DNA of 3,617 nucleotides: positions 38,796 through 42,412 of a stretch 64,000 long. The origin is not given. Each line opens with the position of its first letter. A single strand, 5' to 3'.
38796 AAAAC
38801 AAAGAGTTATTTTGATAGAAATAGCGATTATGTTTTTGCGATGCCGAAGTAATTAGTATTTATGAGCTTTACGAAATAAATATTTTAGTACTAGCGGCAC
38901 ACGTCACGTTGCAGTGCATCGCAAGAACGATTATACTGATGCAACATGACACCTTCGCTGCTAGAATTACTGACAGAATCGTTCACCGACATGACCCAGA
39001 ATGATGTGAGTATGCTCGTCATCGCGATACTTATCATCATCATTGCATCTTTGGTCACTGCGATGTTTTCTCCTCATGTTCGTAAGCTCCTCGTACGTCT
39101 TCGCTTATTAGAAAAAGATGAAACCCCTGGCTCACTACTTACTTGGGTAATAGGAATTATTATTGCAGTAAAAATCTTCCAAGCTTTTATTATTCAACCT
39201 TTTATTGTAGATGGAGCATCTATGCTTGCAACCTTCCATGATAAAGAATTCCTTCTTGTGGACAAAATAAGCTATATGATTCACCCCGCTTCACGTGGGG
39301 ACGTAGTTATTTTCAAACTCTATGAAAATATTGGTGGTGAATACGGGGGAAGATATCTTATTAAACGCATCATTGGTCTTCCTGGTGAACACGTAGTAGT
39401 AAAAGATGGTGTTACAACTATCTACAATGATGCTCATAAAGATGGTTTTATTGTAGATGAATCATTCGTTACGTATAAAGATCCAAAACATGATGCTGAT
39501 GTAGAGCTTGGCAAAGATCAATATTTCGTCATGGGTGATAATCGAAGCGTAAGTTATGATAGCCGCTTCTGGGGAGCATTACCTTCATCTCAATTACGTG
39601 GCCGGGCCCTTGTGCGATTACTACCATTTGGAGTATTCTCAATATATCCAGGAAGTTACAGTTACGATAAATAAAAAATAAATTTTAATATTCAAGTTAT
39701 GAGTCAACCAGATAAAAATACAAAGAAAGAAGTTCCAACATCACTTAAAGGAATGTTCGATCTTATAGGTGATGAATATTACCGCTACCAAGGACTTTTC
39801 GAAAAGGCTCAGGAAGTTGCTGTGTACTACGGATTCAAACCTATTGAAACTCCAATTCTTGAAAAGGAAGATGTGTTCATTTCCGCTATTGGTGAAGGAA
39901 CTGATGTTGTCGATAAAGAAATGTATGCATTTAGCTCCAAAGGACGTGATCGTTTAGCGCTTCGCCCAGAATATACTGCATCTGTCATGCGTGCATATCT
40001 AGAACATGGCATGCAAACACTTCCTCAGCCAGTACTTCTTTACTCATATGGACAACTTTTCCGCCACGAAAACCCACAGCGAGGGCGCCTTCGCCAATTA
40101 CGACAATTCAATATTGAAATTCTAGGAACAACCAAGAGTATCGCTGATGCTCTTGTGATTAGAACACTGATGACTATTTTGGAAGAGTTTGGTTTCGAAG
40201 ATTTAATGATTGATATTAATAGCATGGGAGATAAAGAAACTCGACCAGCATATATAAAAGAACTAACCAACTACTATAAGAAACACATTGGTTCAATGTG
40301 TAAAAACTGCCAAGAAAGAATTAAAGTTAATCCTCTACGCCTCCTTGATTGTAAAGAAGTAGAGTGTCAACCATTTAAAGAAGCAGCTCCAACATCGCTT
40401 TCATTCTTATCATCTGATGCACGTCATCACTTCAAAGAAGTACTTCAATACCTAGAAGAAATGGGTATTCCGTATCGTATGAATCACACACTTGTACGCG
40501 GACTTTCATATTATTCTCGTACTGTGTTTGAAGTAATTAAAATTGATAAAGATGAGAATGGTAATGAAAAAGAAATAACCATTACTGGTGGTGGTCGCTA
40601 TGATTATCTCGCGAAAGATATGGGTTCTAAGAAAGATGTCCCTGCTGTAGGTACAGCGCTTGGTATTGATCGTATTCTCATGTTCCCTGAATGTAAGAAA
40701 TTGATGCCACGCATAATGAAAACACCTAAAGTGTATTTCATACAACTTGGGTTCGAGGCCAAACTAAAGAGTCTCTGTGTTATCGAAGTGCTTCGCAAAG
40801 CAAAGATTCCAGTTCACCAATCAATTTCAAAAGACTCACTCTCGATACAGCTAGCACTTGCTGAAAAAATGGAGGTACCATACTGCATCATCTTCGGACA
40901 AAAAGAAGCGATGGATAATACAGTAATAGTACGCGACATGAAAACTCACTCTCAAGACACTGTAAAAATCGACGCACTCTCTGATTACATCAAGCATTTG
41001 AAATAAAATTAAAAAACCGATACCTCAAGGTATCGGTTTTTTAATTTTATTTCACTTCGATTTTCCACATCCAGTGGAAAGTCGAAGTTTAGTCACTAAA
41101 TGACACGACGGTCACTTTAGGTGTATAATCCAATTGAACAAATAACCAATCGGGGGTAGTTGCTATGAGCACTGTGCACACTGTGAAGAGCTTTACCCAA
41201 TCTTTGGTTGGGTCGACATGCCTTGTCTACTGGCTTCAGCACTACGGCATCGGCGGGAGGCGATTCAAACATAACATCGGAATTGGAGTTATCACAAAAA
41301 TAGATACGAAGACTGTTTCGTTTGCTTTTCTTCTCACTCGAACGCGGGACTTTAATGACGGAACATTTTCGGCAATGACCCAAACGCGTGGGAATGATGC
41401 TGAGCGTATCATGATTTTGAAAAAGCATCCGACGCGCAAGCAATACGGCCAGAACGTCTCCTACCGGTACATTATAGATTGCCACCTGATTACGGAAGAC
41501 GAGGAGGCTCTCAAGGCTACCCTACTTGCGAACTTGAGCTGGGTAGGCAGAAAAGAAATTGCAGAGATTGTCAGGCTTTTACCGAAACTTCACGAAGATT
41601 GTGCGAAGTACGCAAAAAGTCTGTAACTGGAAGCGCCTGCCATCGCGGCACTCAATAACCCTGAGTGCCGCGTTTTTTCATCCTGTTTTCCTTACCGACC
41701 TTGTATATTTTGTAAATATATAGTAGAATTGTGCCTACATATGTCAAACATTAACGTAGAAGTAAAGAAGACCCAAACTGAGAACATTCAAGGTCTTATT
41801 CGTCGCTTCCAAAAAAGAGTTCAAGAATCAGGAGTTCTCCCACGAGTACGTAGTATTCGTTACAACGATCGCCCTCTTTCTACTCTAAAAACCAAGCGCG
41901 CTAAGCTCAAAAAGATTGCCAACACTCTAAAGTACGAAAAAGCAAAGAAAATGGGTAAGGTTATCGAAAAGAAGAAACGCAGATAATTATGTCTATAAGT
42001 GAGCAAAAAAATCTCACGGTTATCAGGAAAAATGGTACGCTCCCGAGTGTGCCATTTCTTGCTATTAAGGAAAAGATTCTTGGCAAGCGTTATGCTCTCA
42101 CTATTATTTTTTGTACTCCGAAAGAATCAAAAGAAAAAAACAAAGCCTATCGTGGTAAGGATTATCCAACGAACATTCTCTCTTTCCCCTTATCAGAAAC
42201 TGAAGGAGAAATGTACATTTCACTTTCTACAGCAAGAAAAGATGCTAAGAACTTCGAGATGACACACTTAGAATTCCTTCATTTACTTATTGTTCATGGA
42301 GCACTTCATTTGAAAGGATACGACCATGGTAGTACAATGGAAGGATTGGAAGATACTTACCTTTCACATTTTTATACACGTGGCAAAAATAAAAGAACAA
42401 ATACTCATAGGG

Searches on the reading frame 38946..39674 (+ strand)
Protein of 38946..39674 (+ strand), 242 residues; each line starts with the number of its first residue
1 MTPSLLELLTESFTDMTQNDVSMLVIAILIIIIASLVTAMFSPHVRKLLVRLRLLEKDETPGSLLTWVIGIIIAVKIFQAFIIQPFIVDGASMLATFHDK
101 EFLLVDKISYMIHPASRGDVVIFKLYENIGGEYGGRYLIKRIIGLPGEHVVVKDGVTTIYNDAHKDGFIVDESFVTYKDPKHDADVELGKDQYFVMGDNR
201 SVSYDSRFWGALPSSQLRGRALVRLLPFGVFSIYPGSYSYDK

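Call 56: search_protein_families(library=pfam, proteins=[window:38946-39674:+], max_evalue=0.001)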
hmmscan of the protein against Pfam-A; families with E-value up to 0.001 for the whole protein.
window:38946-39674:+ (242 aa): 1 family
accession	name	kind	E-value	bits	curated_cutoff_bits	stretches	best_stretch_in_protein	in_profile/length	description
PF10502.14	Peptidase_S26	-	1.8e-35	122.8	22.9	1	66-224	6-166/168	Signal peptidase, peptidase S26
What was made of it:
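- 38946..39674 (+): Signal peptidase I (Peptidase_S26). Candidate enzyme for the AxA|Q cleavages of P1, P3, P4 and P5. Call 56: E 1.8e-35.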

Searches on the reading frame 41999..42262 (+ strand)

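Call 89: search_protein_families(library=pfam, proteins=[window:41999-42262:+], max_evalue=1)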
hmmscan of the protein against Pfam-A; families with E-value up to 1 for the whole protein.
window:41999-42262:+ (87 aa): 2 families
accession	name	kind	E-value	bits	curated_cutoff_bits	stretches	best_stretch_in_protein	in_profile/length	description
PF21030.3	WDR93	-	0.075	12.8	27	1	29-83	186-245/321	WD repeat-containing protein 93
PF22534.1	RFC_C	-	0.086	14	27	1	7-76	16-84/93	Replication factor C subunit 3, C-terminal domain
